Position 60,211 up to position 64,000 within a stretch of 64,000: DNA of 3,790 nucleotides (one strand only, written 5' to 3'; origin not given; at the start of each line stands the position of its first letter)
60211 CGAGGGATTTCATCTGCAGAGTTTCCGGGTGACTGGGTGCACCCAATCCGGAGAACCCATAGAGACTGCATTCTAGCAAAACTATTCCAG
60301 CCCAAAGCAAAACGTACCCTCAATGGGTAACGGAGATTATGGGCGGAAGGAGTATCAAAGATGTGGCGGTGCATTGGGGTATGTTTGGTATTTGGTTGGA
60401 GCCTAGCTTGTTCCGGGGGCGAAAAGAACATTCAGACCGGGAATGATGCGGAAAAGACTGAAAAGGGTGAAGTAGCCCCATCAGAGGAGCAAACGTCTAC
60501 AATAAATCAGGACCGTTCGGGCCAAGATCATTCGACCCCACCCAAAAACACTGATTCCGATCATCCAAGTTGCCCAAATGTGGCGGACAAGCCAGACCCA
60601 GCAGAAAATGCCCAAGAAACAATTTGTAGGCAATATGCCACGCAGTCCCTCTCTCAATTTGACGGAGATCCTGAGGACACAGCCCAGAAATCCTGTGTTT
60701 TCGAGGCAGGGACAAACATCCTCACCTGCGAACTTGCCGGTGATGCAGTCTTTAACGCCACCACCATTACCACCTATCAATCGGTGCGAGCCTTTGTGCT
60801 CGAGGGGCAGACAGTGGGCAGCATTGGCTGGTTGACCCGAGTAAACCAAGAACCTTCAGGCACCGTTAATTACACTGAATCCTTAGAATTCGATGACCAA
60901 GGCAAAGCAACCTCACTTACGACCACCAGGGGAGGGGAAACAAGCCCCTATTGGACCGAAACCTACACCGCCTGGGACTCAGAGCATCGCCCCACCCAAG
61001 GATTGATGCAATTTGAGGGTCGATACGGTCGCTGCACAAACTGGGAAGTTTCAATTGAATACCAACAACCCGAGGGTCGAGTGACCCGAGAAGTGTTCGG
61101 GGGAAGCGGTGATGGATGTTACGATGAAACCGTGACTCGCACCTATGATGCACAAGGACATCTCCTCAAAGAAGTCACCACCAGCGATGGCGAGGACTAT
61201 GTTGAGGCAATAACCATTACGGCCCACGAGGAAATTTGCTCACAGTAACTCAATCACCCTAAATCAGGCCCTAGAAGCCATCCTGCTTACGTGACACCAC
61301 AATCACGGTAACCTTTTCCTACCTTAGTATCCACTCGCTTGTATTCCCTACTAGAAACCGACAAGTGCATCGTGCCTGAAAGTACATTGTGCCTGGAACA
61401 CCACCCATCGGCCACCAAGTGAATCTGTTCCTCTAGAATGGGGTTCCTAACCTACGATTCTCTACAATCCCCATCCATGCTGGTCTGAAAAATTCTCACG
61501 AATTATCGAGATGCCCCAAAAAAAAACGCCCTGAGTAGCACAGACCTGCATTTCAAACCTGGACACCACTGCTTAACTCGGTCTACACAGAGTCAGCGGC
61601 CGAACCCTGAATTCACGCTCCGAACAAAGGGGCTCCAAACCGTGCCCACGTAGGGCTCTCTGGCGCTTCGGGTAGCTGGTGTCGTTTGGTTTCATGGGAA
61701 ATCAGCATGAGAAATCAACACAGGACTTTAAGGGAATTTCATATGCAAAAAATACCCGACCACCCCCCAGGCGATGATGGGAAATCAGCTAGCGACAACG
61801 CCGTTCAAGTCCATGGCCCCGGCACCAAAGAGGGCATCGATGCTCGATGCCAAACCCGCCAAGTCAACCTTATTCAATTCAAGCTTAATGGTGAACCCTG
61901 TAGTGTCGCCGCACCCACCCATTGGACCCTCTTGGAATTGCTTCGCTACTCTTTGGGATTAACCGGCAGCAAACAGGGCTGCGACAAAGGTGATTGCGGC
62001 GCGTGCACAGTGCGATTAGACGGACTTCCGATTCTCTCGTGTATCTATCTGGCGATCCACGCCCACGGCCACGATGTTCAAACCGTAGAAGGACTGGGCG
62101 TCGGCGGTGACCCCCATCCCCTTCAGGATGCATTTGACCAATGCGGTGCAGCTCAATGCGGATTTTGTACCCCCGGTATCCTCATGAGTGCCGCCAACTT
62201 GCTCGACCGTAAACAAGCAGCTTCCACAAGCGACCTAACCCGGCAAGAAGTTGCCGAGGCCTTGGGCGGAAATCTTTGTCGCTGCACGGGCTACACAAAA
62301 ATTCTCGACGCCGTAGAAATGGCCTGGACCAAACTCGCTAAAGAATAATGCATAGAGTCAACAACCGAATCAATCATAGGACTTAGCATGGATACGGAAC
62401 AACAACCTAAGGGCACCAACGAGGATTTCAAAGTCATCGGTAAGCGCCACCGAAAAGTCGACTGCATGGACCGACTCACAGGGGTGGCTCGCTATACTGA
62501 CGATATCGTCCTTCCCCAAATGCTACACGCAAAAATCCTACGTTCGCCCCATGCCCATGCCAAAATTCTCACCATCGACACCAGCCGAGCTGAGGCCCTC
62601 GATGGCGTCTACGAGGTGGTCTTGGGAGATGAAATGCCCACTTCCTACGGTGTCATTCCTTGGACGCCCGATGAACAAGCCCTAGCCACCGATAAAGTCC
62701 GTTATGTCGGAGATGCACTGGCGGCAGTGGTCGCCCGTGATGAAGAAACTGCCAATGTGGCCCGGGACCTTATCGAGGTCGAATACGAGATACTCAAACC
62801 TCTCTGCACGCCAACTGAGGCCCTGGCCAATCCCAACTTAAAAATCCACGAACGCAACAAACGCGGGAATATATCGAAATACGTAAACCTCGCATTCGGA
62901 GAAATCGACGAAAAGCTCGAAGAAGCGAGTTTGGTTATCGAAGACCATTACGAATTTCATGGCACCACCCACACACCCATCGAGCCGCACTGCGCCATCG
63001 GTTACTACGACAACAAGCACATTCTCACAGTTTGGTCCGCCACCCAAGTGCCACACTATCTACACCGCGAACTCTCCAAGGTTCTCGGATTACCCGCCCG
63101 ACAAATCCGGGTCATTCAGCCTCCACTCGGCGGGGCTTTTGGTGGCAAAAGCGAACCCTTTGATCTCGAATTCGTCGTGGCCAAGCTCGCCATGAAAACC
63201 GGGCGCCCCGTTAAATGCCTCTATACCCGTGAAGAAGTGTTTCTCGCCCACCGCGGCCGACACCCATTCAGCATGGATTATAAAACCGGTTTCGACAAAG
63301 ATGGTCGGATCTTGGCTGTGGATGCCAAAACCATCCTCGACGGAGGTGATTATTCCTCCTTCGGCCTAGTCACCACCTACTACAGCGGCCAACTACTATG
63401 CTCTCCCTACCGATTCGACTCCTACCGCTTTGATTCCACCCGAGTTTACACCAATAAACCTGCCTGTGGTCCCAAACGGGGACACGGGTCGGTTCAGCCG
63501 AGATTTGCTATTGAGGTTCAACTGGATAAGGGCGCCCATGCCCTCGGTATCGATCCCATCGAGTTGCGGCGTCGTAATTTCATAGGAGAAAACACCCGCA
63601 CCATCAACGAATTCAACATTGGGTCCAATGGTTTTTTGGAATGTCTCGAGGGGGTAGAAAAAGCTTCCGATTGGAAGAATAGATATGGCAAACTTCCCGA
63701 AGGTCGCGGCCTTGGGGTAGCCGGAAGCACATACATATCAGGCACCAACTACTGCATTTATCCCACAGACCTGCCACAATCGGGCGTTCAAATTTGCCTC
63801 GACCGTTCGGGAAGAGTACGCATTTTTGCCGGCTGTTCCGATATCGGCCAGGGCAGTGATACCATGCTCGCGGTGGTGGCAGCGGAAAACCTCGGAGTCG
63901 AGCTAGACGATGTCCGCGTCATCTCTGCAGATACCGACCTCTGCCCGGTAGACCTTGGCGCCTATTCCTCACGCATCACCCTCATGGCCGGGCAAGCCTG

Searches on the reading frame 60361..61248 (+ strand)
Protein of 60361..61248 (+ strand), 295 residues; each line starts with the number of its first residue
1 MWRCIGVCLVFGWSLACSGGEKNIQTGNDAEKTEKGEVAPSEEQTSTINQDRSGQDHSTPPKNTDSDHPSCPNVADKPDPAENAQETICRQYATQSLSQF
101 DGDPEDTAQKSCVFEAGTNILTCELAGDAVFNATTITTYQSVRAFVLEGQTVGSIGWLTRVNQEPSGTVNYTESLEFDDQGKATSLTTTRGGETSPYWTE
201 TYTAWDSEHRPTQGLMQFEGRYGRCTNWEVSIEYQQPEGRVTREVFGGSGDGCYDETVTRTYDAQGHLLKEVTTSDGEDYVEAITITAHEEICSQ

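Call 29: search_protein_families(library=pfam, proteins=[window:60361-61248:+], max_evalue=0.01)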
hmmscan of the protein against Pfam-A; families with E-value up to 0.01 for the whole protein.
window:60361-61248:+ (295 aa): 1 family
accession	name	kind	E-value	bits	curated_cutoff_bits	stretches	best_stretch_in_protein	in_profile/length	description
PF05593.20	RHS_repeat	-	0.0094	16.8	22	0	257-278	17-37/38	RHS Repeat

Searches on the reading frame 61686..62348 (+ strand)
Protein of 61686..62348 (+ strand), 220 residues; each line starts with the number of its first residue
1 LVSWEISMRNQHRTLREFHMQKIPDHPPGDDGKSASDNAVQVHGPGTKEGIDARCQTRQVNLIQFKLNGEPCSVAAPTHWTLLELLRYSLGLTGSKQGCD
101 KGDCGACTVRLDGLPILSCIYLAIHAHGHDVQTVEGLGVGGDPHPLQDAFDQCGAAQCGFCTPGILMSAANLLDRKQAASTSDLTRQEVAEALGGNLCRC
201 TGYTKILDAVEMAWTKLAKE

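Call 29: search_protein_families(library=pfam, proteins=[window:61686-62348:+], max_evalue=0.01)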
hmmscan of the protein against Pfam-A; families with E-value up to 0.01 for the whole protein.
window:61686-62348:+ (220 aa): 4 families
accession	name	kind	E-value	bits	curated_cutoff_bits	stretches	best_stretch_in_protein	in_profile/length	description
PF01799.25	Fer2_2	-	2.3e-28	98.6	30.3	1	133-211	1-75/75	[2Fe-2S] binding domain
PF00111.32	Fer2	-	3e-07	30.7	21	1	66-112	2-48/77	2Fe-2S iron-sulfur cluster binding domain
PF13085.11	Fer2_3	-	0.00028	21.3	27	1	97-128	50-81/107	2Fe-2S iron-sulfur cluster binding domain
PF05265.19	DUF723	-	0.007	16.7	20.9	0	60-100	19-57/60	Protein of unknown function (DUF723)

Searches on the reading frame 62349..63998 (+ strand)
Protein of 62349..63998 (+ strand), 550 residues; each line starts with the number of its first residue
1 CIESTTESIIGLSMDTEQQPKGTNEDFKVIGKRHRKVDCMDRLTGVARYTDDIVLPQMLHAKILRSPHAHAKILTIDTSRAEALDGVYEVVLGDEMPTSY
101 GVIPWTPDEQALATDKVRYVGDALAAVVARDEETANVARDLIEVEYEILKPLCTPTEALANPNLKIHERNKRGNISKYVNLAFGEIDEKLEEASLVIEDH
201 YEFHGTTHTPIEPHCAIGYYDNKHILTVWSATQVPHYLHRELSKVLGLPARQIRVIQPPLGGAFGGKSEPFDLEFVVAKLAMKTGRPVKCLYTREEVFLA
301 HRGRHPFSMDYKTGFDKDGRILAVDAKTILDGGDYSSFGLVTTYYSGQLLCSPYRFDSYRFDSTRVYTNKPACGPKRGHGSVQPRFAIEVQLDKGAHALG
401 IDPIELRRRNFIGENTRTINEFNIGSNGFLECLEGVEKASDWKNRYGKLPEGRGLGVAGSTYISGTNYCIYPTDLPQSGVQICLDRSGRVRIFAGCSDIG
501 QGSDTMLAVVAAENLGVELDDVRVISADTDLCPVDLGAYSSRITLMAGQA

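Call 29: search_protein_families(library=pfam, proteins=[window:62349-63998:+], max_evalue=0.01)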
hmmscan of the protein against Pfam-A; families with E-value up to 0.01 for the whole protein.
window:62349-63998:+ (550 aa): 3 families
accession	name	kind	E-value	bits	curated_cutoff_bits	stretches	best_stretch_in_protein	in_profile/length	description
PF02738.23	MoCoBD_1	-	8.5e-79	264.5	27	1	167-411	2-244/244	Molybdopterin cofactor-binding domain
PF01315.27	Ald_Xan_dh_C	-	1.3e-30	106.4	31.3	1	44-149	1-109/110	Aldehyde oxidase and xanthine dehydrogenase, a/b hammerhead domain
PF20256.3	MoCoBD_2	-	5.7e-24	85.5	27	1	438-550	4-120/283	Molybdopterin cofactor-binding domain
